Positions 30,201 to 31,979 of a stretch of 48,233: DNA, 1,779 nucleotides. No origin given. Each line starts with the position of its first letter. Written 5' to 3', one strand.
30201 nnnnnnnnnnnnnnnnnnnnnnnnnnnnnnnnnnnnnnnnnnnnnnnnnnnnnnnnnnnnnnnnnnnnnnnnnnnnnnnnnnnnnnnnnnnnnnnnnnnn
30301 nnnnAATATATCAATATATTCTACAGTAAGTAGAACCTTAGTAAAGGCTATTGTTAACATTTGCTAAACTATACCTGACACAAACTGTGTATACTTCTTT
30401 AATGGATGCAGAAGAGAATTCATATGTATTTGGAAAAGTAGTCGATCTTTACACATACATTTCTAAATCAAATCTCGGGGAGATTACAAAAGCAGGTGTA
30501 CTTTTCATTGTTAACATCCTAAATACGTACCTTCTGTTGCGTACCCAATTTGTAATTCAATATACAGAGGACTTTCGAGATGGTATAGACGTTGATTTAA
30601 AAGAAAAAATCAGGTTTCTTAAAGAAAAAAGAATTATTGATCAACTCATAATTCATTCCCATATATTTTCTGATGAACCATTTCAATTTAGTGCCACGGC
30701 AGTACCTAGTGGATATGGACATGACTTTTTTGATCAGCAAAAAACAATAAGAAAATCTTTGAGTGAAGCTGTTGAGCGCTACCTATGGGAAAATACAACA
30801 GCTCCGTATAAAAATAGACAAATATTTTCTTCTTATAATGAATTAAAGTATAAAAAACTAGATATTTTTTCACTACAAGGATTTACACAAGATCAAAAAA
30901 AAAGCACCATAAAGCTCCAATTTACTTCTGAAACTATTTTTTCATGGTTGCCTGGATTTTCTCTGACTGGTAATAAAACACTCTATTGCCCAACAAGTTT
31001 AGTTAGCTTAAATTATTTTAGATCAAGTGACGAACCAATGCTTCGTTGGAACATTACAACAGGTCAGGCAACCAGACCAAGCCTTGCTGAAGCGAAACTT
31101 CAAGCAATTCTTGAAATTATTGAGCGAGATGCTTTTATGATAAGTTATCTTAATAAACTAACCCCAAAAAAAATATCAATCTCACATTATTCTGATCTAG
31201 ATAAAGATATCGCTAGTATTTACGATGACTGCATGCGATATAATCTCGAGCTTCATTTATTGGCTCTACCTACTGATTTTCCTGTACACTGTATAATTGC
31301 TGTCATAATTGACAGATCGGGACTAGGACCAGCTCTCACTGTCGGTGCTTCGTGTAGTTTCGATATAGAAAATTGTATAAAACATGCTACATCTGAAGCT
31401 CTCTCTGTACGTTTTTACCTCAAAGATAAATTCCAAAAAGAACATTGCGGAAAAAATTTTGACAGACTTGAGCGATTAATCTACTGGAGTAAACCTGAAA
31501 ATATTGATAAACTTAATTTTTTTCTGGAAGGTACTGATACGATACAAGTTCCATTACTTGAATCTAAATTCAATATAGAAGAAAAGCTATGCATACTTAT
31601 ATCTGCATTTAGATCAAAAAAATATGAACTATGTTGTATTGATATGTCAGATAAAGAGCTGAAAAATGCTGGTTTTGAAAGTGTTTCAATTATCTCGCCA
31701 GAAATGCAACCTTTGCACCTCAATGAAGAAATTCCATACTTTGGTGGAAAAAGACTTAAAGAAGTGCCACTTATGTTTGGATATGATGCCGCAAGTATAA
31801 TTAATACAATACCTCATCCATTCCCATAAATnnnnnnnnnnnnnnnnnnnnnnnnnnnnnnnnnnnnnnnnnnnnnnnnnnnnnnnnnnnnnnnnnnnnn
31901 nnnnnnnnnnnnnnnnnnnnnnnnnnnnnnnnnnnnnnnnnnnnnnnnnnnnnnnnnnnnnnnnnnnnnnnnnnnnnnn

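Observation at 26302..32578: YcaO + SagB dehydrogenase divergently paired with two Ser/Tyr-repeat proteins ending in a Hint domain: candidate new RiPP-like or protein-heterocyclisation system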

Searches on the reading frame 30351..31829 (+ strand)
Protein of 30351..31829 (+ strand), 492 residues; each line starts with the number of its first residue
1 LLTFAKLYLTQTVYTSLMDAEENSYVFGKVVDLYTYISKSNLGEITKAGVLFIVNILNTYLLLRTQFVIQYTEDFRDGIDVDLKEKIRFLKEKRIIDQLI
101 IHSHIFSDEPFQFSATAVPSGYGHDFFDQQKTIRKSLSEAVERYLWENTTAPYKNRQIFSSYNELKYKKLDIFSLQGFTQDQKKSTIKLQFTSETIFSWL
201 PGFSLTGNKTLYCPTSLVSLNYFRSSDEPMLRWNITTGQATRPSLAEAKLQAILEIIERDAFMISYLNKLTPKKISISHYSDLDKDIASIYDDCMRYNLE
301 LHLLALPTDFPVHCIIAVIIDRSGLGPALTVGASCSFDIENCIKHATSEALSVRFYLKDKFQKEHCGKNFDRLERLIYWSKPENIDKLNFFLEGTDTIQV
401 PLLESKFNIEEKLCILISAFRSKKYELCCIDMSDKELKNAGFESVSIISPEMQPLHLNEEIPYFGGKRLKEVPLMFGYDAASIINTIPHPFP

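Call 3: search_protein_families(library=pfam, proteins=[window:30351-31829:+], max_evalue=0.01)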
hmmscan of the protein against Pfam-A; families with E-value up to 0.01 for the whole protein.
window:30351-31829:+ (492 aa): 1 family
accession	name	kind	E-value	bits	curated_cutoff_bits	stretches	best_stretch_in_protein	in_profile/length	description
PF02624.21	YcaO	-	1.3e-45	156.6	25.7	1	136-452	14-324/325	YcaO cyclodehydratase, ATP-ad Mg2+-binding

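Call 4: search_protein_families(library=ncbifam, proteins=[window:30351-31829:+], max_evalue=0.01)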
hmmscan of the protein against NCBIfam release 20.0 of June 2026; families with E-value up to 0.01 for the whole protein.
window:30351-31829:+ (492 aa): 3 families
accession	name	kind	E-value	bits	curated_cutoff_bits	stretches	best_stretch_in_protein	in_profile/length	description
TIGR03604.1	TOMM_cyclo_SagD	subfamily_domain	6e-60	203.1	219.25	1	131-492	8-377/377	thiazole/oxazole-forming peptide maturase, SagD family component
TIGR03266.1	methan_mark_1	equivalog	1.2e-15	57.4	365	1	136-354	69-269/376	YcaO-related McrA-glycine thioamidation protein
TIGR00702.1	TIGR00702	domain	9.8e-12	44.6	75.65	1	137-452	66-364/377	YcaO-type kinase domain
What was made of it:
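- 30351..31829 (+): YcaO cyclodehydratase, 492 aa (475 aa from the ATG at 30402). It has a folded N-terminal domain of about 100 residues of unknown role (aa 27-125), then the YcaO domain, and ends in PHPFP. Pfam PF02624 E 1.3e-45 and TIGR03604 203 bits (calls 3, 4).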

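Call 11: find_homologous_proteins(query=window:30351-31829:+)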
Query window:30351-31829:+ (492 aa): 137 proteins with E <= 0.001 among 8000 candidates; the best 120 are listed.
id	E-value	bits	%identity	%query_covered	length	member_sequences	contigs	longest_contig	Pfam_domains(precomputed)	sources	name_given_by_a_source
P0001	0.0e+0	1080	100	97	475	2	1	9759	PF02624.22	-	-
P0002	2.0e-128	448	47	94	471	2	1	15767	PF02624.22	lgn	-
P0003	2.6e-125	437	47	91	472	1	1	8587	PF02624.22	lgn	-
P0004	8.5e-119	416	42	94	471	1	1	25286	PF02624.22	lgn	-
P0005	4.6e-116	407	49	79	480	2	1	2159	PF02624.22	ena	-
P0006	3.1e-113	398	48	78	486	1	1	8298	PF02624.22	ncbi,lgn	-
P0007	1.3e-111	392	50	79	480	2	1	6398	PF02624.22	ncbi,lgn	ncbi:MAG: YcaO-like family protein [Patescibacteria group bacterium]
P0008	2.6e-111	391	48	79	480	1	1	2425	PF02624.22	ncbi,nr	ncbi:MAG: YcaO-like family protein [bacterium]|nr:YcaO-like family protein [bacterium]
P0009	6.0e-111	390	50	79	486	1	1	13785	PF02624.22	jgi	-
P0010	6.6e-111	390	45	81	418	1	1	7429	PF02624.22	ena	-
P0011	5.9e-108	380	45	90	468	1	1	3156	PF02624.22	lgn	-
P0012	6.2e-108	380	48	79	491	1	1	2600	PF02624.22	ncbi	-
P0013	8.1e-108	380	43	81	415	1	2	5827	PF02624.22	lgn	-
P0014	2.9e-107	378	44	84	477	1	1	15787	PF02624.22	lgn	-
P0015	3.3e-107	378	47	84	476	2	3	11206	PF02624.22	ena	-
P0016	5.8e-107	377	42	94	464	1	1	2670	PF02624.22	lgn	-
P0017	9.0e-106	373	45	80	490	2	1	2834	PF02624.22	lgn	-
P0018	1.5e-105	372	47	79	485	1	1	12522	PF02624.22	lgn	-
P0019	5.6e-105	370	44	79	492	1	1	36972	PF02624.22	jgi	jgi:ribosomal protein S12 methylthiotransferase accessory factor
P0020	2.7e-104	368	46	80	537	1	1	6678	PF02624.22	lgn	-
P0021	6.4e-104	367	46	79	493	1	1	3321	PF02624.22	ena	-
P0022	1.8e-103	365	44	82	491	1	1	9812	PF02624.22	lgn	-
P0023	2.1e-103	365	46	79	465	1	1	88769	PF02624.22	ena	-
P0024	3.2e-103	365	47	79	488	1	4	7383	PF02624.22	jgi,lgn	-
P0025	3.9e-103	364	44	78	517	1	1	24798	PF02624.22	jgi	jgi:ribosomal protein S12 methylthiotransferase accessory factor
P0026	7.4e-103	363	44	78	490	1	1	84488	PF02624.22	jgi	jgi:ribosomal protein S12 methylthiotransferase accessory factor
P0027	6.9e-102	360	44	79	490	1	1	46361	PF02624.22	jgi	jgi:ribosomal protein S12 methylthiotransferase accessory factor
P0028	9.0e-102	360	46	75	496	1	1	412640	PF02624.22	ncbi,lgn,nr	ncbi:MAG: YcaO-like family protein [Parcubacteria group bacterium]|nr:YcaO-like family protein [Parc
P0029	1.9e-100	355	44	78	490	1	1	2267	PF02624.22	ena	-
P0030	1.1e-98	350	42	83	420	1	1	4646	PF02624.22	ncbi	-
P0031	1.3e-98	349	44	79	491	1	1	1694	PF02624.22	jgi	-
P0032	1.5e-98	349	45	84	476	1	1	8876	PF02624.22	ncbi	-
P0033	1.2e-97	346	41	87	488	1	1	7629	PF02624.22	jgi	jgi:ribosomal protein S12 methylthiotransferase accessory factor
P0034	2.1e-97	345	44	79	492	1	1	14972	PF02624.22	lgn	-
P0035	3.0e-97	345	45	81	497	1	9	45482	PF02624.22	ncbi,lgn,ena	ncbi:MAG: YcaO-like family protein [Patescibacteria group bacterium]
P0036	3.5e-96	341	44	79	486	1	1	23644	PF02624.22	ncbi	-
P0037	6.9e-96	340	38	95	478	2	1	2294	PF02624.22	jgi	-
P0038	1.2e-95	340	41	87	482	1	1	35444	PF02624.22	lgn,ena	-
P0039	2.2e-95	339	42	79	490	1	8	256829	PF02624.22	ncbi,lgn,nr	ncbi:YcaO-like family protein [Candidatus Giovannonibacteria bacterium]|nr:YcaO-like family protein 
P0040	2.9e-95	338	43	78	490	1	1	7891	PF02624.22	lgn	-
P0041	3.2e-94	335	45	78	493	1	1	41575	PF02624.22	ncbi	ncbi:MAG: YcaO-like family protein [Candidatus Moraniibacteriota bacterium]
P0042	1.3e-93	333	43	82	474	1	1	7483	PF02624.22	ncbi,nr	ncbi:MAG: YcaO-like family protein [Candidatus Pacebacteria bacterium]|nr:YcaO-like family protein [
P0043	8.9e-93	330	43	78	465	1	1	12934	PF02624.22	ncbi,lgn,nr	ncbi:MAG TPA: YcaO-like family protein [Candidatus Bathyarchaeia archaeon]|nr:YcaO-like family prote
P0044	2.4e-92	329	44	78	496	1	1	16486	PF02624.22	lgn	-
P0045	2.6e-91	325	44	69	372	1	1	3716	PF02624.22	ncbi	-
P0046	2.7e-91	325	41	83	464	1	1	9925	PF02624.22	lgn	-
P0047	3.5e-91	325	42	79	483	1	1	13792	PF02624.22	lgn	-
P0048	1.9e-90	322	41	84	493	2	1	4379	PF02624.22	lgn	-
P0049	2.2e-90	322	39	79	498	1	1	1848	PF02624.22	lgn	-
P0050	7.6e-90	320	42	79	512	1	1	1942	PF02624.22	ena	-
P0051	1.8e-89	319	41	78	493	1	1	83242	PF02624.22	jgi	jgi:ribosomal protein S12 methylthiotransferase accessory factor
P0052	3.5e-89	318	41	82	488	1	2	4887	PF02624.22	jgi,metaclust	metaclust:\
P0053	2.1e-88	316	43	80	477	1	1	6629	PF02624.22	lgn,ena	-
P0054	2.3e-88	316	40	79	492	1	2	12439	PF02624.22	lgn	-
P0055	3.6e-88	315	45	75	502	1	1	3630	PF02624.22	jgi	jgi:ribosomal protein S12 methylthiotransferase accessory factor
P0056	4.8e-88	314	40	78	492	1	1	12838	PF02624.22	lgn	-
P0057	3.7e-87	312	39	88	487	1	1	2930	PF02624.22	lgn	-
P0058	7.1e-87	311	39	94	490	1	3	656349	PF02624.22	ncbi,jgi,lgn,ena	ncbi:MAG: YcaO-like family protein [Parcubacteria group bacterium]|jgi:ribosomal protein S12 methylt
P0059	1.7e-86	309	41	78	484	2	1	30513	PF02624.22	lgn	-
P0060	2.7e-86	309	40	78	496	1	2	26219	PF02624.22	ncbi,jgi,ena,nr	ncbi:MAG TPA: YcaO-like family protein [Candidatus Moranbacteria bacterium]|nr:YcaO-like family prot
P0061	1.4e-85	306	41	78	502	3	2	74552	PF02624.22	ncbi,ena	-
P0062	4.1e-85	305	41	82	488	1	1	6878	PF02624.22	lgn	-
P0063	8.7e-85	304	37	92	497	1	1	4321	PF02624.22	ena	-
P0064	9.0e-85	304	40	83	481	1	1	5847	PF02624.22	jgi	-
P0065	1.9e-84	303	39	82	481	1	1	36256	PF02624.22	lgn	-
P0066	1.5e-83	300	41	80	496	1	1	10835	PF02624.22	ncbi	-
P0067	2.7e-83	299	36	97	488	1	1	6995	PF02624.22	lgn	-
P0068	6.1e-83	298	38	91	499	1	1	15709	PF02624.22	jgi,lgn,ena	-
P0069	8.9e-83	297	39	80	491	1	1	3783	PF02624.22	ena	-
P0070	1.5e-82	296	39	78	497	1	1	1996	PF02624.22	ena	-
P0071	2.6e-82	296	36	86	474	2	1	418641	PF02624.22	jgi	jgi:ribosomal protein S12 methylthiotransferase accessory factor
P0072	2.6e-81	292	43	72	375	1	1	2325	PF02624.22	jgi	jgi:ribosomal protein S12 methylthiotransferase accessory factor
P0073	3.1e-81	292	39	85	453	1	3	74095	PF02624.22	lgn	-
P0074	3.9e-81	292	37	90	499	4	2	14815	PF02624.22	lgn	-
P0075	1.1e-80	290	37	87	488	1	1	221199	PF02624.22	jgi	-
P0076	1.5e-80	290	41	78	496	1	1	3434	PF02624.22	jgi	-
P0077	5.4e-79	285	37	81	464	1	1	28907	PF02624.22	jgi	jgi:ribosomal protein S12 methylthiotransferase accessory factor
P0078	6.7e-79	284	39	79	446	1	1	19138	PF02624.22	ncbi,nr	ncbi:MAG: YcaO-like family protein [Parcubacteria group bacterium]|nr:YcaO-like family protein [Parc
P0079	8.0e-79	284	36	82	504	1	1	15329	PF02624.22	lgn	-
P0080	2.1e-77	279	39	78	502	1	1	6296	PF02624.22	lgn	-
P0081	2.2e-72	263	38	79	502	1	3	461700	PF02624.22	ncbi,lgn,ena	-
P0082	1.6e-71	260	38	78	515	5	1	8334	PF02624.22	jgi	jgi:ribosomal protein S12 methylthiotransferase accessory factor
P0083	4.3e-71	259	48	53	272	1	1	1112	PF02624.22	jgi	-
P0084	1.0e-70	257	36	78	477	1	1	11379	PF02624.22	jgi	jgi:ribosomal protein S12 methylthiotransferase accessory factor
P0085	1.8e-64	237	35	83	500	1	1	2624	PF02624.22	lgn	-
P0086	1.4e-60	224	36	74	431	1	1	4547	PF02624.22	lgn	-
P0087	8.0e-60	221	34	78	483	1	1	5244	PF02624.22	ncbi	-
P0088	2.7e-58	216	41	55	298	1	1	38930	PF02624.22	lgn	-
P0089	3.5e-57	213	37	80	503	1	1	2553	PF02624.22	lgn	-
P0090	1.7e-56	210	34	85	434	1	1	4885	PF02624.22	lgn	-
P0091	3.4e-56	209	33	78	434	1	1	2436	PF02624.22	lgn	-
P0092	1.8e-54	204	32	75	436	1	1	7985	PF02624.22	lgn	-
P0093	4.2e-54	203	34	78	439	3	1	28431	PF02624.22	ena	-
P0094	4.7e-54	202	33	80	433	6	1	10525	PF02624.22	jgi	-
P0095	6.0e-54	202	34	84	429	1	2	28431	PF02624.22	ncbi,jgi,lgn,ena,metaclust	metaclust:\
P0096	9.3e-54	201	34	75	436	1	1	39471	PF02624.22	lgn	-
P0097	1.3e-53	201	34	78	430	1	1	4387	PF02624.22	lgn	-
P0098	3.3e-52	196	35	75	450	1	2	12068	PF02624.22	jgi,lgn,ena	-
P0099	6.3e-52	195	34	78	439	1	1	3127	PF02624.22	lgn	-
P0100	8.1e-52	195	33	84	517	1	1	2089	PF02624.22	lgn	-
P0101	9.4e-52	195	31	90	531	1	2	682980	PF02624.22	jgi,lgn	jgi:ribosomal protein S12 methylthiotransferase accessory factor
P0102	2.0e-51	194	33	78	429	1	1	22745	PF02624.22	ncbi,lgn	-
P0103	4.1e-51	193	32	80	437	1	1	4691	PF02624.22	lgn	-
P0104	6.3e-51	192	33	80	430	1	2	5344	PF02624.22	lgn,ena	-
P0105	9.4e-51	192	34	74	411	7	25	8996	PF02624.22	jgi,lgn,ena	-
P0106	3.6e-50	190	32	82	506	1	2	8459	PF02624.22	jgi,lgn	jgi:ribosomal protein S12 methylthiotransferase accessory factor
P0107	5.0e-50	189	32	79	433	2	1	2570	PF02624.22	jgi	-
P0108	2.0e-49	187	33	78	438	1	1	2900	PF02624.22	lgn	-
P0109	2.8e-49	187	31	75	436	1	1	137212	PF02624.22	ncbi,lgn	ncbi:MAG TPA: YcaO-like family protein [Patescibacteria group bacterium]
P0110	3.3e-49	186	33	83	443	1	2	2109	PF02624.22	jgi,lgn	-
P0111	3.6e-49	186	32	79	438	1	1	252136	PF02624.22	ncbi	-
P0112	4.1e-49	186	33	81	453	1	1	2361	PF02624.22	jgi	jgi:ribosomal protein S12 methylthiotransferase accessory factor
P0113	2.3e-48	184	30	84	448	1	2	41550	PF02624.22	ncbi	-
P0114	2.7e-48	183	33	78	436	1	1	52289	PF02624.22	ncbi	ncbi:MAG: YcaO-like family protein [bacterium]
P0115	7.0e-48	182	34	75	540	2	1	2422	PF02624.22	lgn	-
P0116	3.4e-47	180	33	77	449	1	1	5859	PF02624.22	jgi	-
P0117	1.8e-46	177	33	80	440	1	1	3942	PF02624.22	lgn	-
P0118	2.3e-46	177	31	85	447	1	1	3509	PF02624.22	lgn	-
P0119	2.5e-46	177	33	75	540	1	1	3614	PF02624.22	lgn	-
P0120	7.4e-46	175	32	76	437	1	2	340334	PF02624.22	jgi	jgi:ribosomal protein S12 methylthiotransferase accessory factor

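Call 13: find_related_loci(query=A1, collection=genome_contigs, flank=10000)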
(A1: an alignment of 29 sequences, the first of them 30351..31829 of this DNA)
Query A1 (492 aa) in genome_contigs; peptide patterns used: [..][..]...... (x = any residue, [..] = any of these).
244 stretches matched a pattern; 184 encode a relative of the query (tblastn E <= 1e-3); the best 80 are kept; 80 distinct loci.
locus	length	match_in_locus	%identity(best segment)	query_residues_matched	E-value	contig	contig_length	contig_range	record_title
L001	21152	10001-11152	46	123-492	6e-108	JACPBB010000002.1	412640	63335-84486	MAG: Parcubacteria group bacterium isolate NC_groundwater_246_Ag_S-0.2um_42_13 S5_GD2017_2_S2_scaffold_16, whole genome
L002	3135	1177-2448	45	96-492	1e-108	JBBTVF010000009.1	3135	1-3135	MAG: Patescibacteria group bacterium isolate H52-bin056 H52_bin056_000000000009, whole genome shotgun sequence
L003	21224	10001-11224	42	106-492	8e-104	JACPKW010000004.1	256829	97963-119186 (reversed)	MAG: Candidatus Giovannonibacteria bacterium isolate NC_groundwater_505_Ag_S-0.1um_43_101 S35_SO-1_scaffold_135751, whol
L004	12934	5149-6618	39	31-492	6e-103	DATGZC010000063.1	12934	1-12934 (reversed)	MAG TPA_asm: Candidatus Bathyarchaeia archaeon isolate SMAG_U10653 k141_27284, whole genome shotgun sequence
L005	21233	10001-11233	45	108-492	4e-102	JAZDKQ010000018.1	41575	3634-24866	MAG: Candidatus Moraniibacteriota bacterium isolate MEGAHIT-group-0.544 k141_1367131, whole genome shotgun sequence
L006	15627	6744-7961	43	108-492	3e-93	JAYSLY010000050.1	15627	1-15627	MAG: bacterium isolate GFS_10512 GFS_10512_49, whole genome shotgun sequence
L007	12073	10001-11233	41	87-492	8e-86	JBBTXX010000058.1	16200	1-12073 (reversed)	MAG: Patescibacteria group bacterium isolate H51-bin051 H51_bin051_000000000058, whole genome shotgun sequence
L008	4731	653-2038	35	36-492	4e-82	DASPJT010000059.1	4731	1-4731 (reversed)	MAG TPA_asm: Candidatus Paceibacterota bacterium isolate SMAG_U12017 k141_1311760, whole genome shotgun sequence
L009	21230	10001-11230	38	106-492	6e-81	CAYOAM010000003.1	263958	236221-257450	MAG TPA_asm: uncultured Candidatus Saccharibacteria bacterium isolate SRP150892_co1_176 genome assembly, contig: NODE_17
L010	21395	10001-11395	35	53-492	7e-72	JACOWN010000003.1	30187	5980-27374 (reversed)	MAG: Parcubacteria group bacterium isolate NC_groundwater_127_Ag_B-0.1um_55_13 S3_GD2017_2_B1_scaffold_1754, whole genom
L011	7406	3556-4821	32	78-491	2e-59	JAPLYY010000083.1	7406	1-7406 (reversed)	MAG: Candidatus Shapirobacteria bacterium isolate LacPavin_0920_WC90_MAG_39_8 LacPavin_0920_WC90_scaffold_1731076, whole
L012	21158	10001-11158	34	97-491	6e-59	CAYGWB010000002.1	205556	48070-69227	MAG TPA_asm: uncultured archaeon isolate ERP119294_co2_105 genome assembly, contig: k141_891702, whole genome shotgun se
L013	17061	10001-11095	34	127-491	1e-58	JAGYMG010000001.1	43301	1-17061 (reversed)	Bacterium isolate M55B113 1, whole genome shotgun sequence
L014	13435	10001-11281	31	83-491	1e-58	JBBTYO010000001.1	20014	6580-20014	MAG: Patescibacteria group bacterium isolate H41-bin094_1 H41_bin094_1_000000000001, whole genome shotgun sequence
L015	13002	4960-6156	34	103-491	4e-56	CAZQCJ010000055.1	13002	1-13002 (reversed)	MAG TPA_asm: uncultured Gammaproteobacteria bacterium isolate SRP067234_co1_244 genome assembly, contig: k99_628415, who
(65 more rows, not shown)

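Call 40: find_related_loci(query=A1, collection=metagenome_contigs, flank=8000)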
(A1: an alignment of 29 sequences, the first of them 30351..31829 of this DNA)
Query A1 (492 aa) in metagenome_contigs; peptide patterns used: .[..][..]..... (x = any residue, [..] = any of these).
600 stretches matched a pattern (row limit reached: there are more); 386 encode a relative of the query (tblastn E <= 1e-3); the best 80 are kept; 80 distinct loci.
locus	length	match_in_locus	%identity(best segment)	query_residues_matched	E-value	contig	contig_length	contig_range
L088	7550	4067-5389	47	78-492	7e-117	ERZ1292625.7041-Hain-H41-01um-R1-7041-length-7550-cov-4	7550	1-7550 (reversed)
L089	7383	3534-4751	47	106-492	2e-111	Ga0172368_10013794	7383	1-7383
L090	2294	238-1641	38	25-492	3e-107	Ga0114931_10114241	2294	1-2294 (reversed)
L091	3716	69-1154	44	153-492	4e-100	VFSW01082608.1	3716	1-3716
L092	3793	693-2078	35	36-492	9e-83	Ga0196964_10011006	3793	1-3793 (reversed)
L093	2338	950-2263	35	85-492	2e-82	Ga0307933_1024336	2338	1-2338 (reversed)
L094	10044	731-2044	35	85-492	7e-79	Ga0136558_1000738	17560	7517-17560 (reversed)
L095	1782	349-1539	36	108-492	1e-82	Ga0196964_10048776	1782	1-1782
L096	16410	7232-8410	38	121-492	1e-77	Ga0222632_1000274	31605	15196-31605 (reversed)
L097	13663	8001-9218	33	100-491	5e-62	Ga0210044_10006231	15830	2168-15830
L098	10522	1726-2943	33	100-491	5e-62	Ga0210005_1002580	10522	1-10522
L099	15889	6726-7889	31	120-492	1e-60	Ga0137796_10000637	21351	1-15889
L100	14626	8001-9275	34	79-491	4e-60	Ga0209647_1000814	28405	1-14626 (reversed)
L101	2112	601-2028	31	37-491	5e-61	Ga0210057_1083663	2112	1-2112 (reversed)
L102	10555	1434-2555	34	123-491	4e-59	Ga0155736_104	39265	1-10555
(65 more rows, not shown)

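Call 51: search_solved_structures(query=A3, max_evalue=1)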
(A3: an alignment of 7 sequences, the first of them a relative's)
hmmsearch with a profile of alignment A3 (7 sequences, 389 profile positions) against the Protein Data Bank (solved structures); distinct sequences matched with E-value up to 1: 191 (the best 60 are shown).
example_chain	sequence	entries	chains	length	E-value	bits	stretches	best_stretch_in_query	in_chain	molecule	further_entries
9qhb_A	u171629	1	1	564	3.7e-49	170.5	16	345-382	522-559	Engineered tetratricopeptide repeat protein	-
8bu0_A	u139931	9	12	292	3.2e-30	108.2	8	345-382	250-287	Consensus tetratricopeptide repeat protein | Crystal structure of an 8-repeat consensus TPR superhelix with Zinc. | Monomer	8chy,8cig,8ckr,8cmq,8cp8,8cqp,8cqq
9qhc_A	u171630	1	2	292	5.8e-28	100.7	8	345-382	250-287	Engineered tetratricopeptide repeat protein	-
7obi_A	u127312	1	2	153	4.2e-23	84.7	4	345-384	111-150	CTPR-rv4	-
9gzg_A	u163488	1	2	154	4.6e-20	74.7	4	343-382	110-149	Engineered CTPR protein with glutamic acids for conductivity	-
6b85_J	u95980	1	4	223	8.2e-19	70.6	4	342-378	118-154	TMHC4_R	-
8cus_A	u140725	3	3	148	3e-18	68.7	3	342-380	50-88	I432-1(NaCl) Chain A | I432-1(Imd) Chain A | I432-1-X3 Chain A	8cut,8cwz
8far_A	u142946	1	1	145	8e-18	67.4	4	342-378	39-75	I432-1-CC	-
8fwd_1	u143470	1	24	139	1.6e-16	63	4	342-380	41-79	O43-rpxdoc-EK1_B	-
1na0_A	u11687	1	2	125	8e-16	60.8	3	345-382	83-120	designed protein CTPR3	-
2wqh_A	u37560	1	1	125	1.6e-15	59.8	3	345-382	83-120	CTPR3Y3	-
2fo7_A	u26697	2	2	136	1.9e-15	59.6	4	345-376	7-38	SYNTHETIC CONSENSUS TPR PROTEIN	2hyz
8ch0_A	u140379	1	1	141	2.4e-15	59.2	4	344-376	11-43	Consensus tetratricopeptide repeat protein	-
3kd7_A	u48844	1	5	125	5.2e-15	58.1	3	345-382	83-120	CTPR390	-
8ump_A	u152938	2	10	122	1.7e-14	56.4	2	345-379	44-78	T33-ml35-redesigned-TPR-domain-fold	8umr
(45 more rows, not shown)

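Call 56: predict_structure(alignment_id=A1)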
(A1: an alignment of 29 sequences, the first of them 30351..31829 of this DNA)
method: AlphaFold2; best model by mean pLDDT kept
length: 492 residues; sequences in the alignment: 29
mean_pLDDT: 89.3   pTM: 0.83
mean pLDDT of the five models: 89.3, 88.6, 88.5, 88.2, 88.0
residues with pLDDT >= 90: 376; 70-90: 69; 50-70: 12; < 50: 35
segments of 3 or more residues with pLDDT < 50: 1-28, 70-76
pLDDT, mean of each block of 10 residues (from residue 1): 36 36 46 84 93 88 66 57 94 95 84 94 95 97 97 96 92 95 96 97 97 97 96 94 98 98 96 92 93 96 96 98 97 97 97 95 80 94 96 89 90 98 98 96 98 93 92 84 94 92
secondary structure, 60 per line:
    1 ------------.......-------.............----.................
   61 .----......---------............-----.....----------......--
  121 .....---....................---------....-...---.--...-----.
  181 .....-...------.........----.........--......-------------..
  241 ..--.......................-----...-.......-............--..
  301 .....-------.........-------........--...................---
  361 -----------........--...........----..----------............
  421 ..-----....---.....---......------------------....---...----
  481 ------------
elements in order: H13-19 E27-32 H33-39 H44-61 E66-71 H81-92 E98-102 E113-118 E121-125 H129-148 E158-161 H180-185 E196-204 E209-214 H220-225 E239-242 H245-267 E273-275 H277-283 H285-296 E299-305 E313-321 E329-336 H339-357 H372-379 H382-392 H409-422 E428-431 H435-439 E443-448 H467-470
